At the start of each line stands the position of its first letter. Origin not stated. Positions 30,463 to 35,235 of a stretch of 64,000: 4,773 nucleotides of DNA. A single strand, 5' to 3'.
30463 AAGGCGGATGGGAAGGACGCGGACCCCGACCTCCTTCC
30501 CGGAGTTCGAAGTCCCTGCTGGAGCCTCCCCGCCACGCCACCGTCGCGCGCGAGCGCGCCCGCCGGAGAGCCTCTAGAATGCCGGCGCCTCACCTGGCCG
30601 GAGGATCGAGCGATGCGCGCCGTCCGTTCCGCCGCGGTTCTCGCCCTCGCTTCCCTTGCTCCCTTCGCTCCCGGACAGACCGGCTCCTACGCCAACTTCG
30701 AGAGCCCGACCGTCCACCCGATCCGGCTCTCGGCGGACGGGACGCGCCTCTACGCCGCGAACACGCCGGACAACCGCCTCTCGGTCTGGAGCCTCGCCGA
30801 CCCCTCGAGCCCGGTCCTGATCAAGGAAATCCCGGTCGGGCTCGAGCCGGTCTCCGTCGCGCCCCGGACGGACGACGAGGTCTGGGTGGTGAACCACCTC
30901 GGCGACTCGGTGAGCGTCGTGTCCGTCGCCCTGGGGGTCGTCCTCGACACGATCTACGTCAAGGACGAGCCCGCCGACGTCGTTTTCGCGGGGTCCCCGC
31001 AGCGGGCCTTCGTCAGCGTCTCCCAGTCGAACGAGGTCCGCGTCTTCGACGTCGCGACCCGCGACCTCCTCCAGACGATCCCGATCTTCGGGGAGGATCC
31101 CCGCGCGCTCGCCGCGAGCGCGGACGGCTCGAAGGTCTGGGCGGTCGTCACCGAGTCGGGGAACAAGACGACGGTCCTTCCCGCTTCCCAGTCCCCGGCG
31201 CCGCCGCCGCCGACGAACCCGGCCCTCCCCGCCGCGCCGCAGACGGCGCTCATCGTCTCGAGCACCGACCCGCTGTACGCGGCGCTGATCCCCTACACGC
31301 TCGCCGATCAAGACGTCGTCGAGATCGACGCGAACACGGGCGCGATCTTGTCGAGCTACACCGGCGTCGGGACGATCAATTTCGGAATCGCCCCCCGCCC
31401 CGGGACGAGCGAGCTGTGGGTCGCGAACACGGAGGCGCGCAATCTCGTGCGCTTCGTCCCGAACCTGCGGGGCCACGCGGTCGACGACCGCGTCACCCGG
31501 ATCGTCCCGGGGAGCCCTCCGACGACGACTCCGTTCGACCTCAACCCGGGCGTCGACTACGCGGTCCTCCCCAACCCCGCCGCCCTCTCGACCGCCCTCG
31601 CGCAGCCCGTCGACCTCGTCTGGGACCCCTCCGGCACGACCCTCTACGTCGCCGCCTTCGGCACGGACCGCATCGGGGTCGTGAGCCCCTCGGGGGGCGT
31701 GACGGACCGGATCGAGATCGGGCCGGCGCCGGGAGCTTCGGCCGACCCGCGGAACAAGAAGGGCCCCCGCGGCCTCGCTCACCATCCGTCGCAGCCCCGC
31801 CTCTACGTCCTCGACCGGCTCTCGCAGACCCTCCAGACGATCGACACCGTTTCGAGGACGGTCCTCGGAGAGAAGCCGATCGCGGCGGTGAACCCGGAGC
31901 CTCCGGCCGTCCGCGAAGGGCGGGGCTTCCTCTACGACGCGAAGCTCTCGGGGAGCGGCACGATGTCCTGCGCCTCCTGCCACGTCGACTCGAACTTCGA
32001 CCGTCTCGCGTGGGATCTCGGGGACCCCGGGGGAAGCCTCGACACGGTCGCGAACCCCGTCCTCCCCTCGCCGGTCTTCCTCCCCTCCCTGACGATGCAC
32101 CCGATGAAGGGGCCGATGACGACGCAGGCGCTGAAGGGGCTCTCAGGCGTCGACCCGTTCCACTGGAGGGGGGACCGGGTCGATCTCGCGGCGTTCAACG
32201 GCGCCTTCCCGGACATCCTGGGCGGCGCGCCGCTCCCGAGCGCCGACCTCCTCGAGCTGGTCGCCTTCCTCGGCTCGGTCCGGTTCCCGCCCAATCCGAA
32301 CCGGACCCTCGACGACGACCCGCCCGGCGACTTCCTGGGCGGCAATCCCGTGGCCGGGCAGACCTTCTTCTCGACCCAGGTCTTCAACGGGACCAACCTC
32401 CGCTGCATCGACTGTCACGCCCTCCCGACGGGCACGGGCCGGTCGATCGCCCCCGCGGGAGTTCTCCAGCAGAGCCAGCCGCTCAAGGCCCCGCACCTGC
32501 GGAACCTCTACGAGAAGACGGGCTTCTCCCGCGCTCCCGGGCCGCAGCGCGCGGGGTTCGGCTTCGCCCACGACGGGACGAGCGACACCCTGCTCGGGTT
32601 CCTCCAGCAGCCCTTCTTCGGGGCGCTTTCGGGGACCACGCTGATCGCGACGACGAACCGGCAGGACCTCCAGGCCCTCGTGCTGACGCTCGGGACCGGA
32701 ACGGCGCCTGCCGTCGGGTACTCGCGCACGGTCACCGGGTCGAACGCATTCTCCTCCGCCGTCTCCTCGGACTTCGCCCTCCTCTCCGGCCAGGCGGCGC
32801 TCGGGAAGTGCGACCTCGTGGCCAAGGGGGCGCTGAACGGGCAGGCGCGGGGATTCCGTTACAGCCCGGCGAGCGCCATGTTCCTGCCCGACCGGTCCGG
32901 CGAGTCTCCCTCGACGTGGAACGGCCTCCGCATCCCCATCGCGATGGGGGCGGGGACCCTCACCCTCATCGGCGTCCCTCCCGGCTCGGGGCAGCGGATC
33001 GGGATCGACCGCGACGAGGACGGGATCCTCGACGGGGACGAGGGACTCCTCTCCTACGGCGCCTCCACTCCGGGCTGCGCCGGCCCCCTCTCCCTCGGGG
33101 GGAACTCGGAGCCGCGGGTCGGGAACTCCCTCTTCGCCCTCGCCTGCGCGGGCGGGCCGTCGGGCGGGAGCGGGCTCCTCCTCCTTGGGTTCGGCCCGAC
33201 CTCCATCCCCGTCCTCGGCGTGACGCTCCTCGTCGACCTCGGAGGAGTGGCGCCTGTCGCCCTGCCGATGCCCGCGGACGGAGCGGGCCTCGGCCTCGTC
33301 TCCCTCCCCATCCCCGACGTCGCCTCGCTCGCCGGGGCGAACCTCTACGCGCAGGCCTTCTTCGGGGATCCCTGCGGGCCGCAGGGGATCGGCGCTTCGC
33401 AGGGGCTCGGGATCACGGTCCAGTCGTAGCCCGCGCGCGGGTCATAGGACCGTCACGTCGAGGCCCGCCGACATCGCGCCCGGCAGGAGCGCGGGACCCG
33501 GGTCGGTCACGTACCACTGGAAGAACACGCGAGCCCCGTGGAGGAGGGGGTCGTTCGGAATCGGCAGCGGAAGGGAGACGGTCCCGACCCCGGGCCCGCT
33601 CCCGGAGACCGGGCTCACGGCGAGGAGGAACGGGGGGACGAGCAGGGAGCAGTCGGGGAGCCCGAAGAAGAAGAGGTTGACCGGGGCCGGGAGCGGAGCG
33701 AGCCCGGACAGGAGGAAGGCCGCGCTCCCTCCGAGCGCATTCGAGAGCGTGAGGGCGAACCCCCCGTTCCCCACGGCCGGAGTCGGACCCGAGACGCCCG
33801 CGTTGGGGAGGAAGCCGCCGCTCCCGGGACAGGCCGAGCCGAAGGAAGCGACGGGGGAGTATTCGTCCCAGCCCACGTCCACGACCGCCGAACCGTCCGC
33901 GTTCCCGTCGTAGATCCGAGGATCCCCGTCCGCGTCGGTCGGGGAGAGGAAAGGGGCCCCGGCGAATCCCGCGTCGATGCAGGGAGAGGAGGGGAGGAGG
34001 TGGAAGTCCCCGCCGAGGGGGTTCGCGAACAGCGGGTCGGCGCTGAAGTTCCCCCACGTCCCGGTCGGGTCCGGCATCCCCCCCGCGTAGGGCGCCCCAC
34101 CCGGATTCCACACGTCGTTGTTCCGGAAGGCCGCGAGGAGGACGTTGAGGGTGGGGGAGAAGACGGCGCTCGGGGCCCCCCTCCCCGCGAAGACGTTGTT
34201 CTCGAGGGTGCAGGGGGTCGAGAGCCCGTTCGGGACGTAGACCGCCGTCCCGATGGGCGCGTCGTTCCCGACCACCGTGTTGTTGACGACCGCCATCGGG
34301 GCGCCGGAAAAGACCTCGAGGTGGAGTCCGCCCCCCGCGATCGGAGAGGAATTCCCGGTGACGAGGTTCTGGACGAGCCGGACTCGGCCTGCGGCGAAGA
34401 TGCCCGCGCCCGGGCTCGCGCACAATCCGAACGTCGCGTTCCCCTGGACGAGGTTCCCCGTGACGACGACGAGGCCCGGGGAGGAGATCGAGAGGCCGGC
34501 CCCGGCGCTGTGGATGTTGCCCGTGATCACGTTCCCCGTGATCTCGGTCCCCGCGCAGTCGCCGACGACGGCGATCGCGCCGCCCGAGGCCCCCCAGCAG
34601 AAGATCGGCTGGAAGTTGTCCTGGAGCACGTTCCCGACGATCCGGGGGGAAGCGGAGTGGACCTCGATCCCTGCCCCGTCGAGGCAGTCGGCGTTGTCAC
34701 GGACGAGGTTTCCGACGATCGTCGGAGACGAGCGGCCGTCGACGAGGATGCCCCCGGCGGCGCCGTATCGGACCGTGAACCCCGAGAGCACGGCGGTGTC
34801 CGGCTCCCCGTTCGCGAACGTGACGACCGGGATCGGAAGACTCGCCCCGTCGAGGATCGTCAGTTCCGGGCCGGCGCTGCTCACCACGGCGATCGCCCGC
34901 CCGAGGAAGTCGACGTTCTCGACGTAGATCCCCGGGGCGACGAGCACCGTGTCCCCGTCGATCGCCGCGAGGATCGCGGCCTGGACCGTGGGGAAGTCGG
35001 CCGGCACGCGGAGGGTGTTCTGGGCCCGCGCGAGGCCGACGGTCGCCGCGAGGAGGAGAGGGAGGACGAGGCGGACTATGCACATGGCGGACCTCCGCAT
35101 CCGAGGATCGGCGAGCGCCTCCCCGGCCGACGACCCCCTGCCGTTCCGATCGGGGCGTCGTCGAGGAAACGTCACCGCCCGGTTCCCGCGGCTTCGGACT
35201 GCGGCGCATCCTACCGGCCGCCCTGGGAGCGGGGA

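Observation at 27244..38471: Six adjacent secreted proteins with unrelated N-terminal folds all end in the same unassigned 110-130-aa C-terminal module (ten copies in the window)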

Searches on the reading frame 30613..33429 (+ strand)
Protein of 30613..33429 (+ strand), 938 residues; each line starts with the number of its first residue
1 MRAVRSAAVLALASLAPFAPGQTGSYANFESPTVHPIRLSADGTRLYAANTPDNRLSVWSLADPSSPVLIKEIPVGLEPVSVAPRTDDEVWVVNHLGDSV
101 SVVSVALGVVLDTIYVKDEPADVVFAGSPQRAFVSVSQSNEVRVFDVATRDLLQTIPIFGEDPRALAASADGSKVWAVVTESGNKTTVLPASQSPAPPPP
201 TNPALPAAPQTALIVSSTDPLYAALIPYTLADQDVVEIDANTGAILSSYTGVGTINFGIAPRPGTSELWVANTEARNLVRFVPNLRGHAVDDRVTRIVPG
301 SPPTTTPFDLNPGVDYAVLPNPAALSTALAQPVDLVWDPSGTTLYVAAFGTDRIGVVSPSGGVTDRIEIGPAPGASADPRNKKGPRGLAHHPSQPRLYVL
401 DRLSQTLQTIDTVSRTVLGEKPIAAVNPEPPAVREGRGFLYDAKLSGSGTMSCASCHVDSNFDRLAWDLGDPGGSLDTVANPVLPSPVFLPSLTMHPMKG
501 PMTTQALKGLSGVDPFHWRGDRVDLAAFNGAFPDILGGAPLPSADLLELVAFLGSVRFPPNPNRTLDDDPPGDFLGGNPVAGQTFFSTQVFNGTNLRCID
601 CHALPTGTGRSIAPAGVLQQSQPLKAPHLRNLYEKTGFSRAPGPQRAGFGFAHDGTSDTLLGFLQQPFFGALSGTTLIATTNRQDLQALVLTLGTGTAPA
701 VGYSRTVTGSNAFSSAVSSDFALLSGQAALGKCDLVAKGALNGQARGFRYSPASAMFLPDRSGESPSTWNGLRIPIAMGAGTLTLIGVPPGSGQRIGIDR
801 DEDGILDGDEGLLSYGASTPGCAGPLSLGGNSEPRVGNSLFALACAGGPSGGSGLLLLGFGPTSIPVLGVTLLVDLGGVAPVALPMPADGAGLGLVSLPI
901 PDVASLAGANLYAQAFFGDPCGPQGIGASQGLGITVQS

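Call 6: search_protein_families(library=pfam, proteins=[window:30613-33429:+], max_evalue=0.01)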
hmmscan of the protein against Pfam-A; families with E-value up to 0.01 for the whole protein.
window:30613-33429:+ (938 aa): 3 families
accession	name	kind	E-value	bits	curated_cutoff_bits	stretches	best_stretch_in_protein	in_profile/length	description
PF10282.15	Lactonase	-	2.1e-10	40.8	21.7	1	336-413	149-221/344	Lactonase, 7-bladed beta-propeller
PF03150.19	CCP_MauG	-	1.3e-07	32.8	25.6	1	436-460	7-32/149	Di-haem cytochrome c peroxidase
PF08450.18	SGL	-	0.00046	20.3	26.3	0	37-131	139-239/246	SMP-30/Gluconolactonase/LRE-like region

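Call 7: search_protein_families(library=ncbifam, proteins=[window:30613-33429:+], max_evalue=0.01)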
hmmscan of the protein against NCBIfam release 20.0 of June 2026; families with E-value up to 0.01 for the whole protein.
window:30613-33429:+ (938 aa): 10 families
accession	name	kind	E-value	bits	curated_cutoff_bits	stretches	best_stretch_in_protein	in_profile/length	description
TIGR03866.1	PQQ_ABC_repeats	subfamily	1.6e-17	63.5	287.3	1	83-190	6-111/310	PQQ-dependent catabolism-associated beta-propeller protein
TIGR02276.1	beta_rpt_yvtn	repeat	9.7e-16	57.5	27.85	0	42-83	2-40/42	beta-propeller repeat protein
NF052340.1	hydrazine_beta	equivalog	2.2e-14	53.3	560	1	24-182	25-182/372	hydrazine synthase subunit beta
NF052342.1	hydrazine_BC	exception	1.5e-13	49.8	1250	1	7-183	13-189/690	hydrazine synthase subunit beta-gamma fusion subunit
TIGR04039.1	MXAN_0977_Heme2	hypoth_equivalog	1.7e-05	24.1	362.85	1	433-460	12-39/336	MbnH family di-heme enzyme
NF052280.1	7_blade_YncE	equivalog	0.00019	20.4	400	1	91-183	231-321/338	7-bladed beta-propeller protein YncE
NF008258.1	PRK11028.1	equivalog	0.00074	18.7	370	0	331-412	128-205/330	6-phosphogluconolactonase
NF052341.1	hydrazine_gamma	equivalog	0.003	16.6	625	0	433-474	68-111/339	hydrazine synthase subunit gamma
NF048007.1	MmpL3Stblzr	equivalog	0.0075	15.5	600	1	37-177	185-324/366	MmpL3/TtfA transport complex stabilizer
TIGR03791.1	TTQ_mauG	equivalog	0.0096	15.2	443.85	0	435-460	8-33/291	tryptophan tryptophylquinone biosynthesis enzyme MauG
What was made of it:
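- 30613..33429 (+): g3: beta-propeller plus di-haem CCP/MauG-like enzyme. It ends in the '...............' subtype of the module (about 33043-33426). Pfam and NCBIfam hits in calls 6 and 7.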

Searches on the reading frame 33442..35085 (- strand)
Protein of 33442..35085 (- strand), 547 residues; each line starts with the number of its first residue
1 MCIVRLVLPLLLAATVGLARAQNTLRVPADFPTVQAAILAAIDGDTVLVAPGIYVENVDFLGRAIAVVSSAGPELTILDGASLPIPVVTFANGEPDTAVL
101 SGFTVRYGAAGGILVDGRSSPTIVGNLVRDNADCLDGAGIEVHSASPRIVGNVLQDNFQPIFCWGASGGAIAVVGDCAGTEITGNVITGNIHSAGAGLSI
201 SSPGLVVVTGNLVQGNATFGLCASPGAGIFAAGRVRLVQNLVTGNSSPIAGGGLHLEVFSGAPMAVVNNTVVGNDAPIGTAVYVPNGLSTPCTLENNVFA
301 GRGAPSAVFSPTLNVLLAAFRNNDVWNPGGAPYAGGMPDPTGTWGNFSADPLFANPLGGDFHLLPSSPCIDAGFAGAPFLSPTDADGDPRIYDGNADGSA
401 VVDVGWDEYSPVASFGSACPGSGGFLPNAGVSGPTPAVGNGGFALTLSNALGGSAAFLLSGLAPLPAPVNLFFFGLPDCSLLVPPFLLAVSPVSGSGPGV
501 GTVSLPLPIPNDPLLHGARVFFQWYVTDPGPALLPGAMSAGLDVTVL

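Call 6: search_protein_families(library=pfam, proteins=[window:33442-35085:-], max_evalue=0.01)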
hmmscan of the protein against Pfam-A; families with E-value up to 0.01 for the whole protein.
window:33442-35085:- (547 aa): 2 families
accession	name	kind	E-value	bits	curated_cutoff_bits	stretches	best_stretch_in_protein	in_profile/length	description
PF13229.12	Beta_helix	-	7.8e-13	48.8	25.9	2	172-301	26-136/158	Right handed beta helix region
PF05048.19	NosD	-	2.3e-05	24.4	23.6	1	100-222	51-154/212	Periplasmic copper-binding protein (NosD)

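Call 7: search_protein_families(library=ncbifam, proteins=[window:33442-35085:-], max_evalue=0.01)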
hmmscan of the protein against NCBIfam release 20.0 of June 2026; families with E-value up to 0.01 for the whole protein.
window:33442-35085:- (547 aa): 3 families
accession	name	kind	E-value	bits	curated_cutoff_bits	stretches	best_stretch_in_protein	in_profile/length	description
TIGR03804.1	para_beta_helix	repeat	0.00023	20.8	19.45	0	112-132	1-21/44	parallel beta-helix repeat protein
NF041518.1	choice_anch_Q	domain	0.0012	19.1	25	1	360-405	16-53/58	choice-of-anchor Q domain-containing protein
TIGR04247.1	NosD_copper_fam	subfamily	0.0091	14.6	300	0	180-277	204-288/377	nitrous oxide reductase family maturation protein NosD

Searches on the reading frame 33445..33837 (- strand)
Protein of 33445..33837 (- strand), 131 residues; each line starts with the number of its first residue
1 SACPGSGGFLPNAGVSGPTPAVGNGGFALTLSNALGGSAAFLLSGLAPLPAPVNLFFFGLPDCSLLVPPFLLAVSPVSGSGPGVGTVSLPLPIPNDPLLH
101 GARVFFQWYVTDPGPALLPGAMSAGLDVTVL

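Call 16: find_homologous_proteins(query=window:33445-33837:-, max_evalue=0.001)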
Query window:33445-33837:-: 116 candidates shared short words with the query, none scored E <= 0.001.

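Call 75: search_protein_families(library=pfam, proteins=[window:33445-33837:-], max_evalue=10)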
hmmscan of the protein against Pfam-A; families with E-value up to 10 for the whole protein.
window:33445-33837:- (131 aa): 0 families
